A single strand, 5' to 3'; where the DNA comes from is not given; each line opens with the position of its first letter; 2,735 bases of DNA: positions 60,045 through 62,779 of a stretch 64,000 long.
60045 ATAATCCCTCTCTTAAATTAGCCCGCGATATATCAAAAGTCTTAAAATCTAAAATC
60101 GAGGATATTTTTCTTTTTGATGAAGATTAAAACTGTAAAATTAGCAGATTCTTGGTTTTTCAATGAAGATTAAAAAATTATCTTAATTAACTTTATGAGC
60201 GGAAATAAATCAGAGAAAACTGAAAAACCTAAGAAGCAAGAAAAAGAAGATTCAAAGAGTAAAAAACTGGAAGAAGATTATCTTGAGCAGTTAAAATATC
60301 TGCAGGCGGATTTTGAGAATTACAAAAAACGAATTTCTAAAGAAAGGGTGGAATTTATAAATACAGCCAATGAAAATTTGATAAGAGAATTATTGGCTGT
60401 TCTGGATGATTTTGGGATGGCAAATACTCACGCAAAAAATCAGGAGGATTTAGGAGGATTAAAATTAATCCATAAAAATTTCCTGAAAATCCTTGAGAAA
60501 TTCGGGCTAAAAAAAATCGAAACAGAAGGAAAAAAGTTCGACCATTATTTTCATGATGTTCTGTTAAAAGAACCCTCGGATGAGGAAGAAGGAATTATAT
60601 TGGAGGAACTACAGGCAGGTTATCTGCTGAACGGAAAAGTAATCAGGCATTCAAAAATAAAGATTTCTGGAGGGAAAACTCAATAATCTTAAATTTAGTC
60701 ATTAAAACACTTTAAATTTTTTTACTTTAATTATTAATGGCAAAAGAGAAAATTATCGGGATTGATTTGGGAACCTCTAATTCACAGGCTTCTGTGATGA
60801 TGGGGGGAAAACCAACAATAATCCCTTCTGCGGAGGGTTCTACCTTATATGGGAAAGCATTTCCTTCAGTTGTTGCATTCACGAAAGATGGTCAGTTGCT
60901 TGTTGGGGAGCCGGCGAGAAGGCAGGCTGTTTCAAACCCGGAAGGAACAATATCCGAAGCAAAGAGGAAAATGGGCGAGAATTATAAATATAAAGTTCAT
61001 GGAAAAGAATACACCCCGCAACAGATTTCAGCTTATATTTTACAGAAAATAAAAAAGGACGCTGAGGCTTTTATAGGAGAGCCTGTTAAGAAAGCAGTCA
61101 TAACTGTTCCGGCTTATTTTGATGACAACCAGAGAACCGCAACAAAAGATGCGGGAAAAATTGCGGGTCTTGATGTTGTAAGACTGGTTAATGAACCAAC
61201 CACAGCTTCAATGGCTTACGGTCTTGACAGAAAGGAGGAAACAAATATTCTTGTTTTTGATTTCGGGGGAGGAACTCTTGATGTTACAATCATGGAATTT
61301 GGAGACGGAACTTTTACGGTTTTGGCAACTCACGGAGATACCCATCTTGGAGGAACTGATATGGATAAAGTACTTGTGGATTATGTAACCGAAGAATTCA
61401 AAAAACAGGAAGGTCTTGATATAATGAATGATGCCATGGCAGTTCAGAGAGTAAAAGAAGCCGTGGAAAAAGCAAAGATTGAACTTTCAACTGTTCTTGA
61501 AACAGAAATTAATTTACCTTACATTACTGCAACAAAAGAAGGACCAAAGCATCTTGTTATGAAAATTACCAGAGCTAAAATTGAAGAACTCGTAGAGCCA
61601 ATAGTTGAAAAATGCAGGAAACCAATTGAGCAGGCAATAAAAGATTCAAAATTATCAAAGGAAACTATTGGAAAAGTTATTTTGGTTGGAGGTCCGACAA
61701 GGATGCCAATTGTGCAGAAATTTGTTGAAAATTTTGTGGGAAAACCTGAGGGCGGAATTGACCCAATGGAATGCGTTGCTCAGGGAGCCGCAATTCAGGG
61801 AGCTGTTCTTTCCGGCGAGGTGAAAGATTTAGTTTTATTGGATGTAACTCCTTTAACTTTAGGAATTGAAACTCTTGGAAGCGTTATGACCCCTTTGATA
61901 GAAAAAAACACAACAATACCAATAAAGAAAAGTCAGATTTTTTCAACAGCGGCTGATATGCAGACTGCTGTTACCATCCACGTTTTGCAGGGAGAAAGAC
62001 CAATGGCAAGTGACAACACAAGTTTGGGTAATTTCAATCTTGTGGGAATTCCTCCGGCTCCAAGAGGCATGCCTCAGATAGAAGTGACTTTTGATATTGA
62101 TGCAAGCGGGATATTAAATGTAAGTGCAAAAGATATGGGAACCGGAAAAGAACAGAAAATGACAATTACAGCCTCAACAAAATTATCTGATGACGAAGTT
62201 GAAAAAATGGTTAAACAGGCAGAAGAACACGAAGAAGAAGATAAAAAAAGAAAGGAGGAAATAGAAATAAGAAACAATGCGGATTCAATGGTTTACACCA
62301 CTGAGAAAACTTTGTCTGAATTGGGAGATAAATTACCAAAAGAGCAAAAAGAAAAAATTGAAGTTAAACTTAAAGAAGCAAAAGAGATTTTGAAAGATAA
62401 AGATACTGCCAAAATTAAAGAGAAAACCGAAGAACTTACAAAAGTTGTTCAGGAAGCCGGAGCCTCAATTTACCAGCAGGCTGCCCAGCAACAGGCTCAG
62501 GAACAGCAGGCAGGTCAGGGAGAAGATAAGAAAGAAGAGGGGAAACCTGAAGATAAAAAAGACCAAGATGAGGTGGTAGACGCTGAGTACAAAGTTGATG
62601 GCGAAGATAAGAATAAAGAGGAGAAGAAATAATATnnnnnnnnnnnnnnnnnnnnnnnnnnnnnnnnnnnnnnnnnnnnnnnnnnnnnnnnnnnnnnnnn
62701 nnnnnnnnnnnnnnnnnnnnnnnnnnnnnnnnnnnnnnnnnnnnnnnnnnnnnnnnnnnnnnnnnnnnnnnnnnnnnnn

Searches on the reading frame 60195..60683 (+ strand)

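Call 67: search_protein_families(library=pfam, proteins=[window:60195-60683:+], max_evalue=0.00001)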
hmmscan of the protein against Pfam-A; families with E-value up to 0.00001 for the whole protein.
window:60195-60683:+ (163 aa): 1 family
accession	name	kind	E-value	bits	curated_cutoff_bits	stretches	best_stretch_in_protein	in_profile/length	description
PF01025.24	GrpE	-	6e-36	124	25.8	1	6-158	7-164/165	GrpE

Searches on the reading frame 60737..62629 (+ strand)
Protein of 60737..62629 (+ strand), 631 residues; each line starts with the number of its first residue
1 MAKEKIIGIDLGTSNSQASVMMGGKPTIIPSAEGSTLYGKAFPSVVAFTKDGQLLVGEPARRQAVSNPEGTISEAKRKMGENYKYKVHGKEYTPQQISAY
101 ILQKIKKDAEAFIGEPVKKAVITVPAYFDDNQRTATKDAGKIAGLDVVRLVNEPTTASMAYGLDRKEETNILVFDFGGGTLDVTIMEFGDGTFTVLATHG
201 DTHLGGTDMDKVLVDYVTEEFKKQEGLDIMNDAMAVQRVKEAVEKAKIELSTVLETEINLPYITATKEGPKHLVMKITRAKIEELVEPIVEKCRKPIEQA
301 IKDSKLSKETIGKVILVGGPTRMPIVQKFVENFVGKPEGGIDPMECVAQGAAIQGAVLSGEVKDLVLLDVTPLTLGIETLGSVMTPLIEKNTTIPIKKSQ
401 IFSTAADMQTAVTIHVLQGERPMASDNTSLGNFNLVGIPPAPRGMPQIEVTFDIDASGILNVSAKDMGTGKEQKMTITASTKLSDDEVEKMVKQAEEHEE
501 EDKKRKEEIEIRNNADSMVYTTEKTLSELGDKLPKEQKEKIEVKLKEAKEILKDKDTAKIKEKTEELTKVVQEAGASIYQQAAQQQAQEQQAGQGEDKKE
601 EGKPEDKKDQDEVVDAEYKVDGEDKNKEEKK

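Call 67: search_protein_families(library=pfam, proteins=[window:60737-62629:+], max_evalue=0.00001)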
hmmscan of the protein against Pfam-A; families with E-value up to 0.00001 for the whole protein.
window:60737-62629:+ (631 aa): 2 families
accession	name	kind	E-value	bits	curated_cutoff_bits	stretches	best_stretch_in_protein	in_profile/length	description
PF00012.26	HSP70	-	5.7e-222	738.6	20.6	1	6-580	1-599/599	Hsp70 protein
PF06723.19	MreB_Mbl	-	1e-16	61.2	27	1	6-353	3-317/327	MreB/Mbl protein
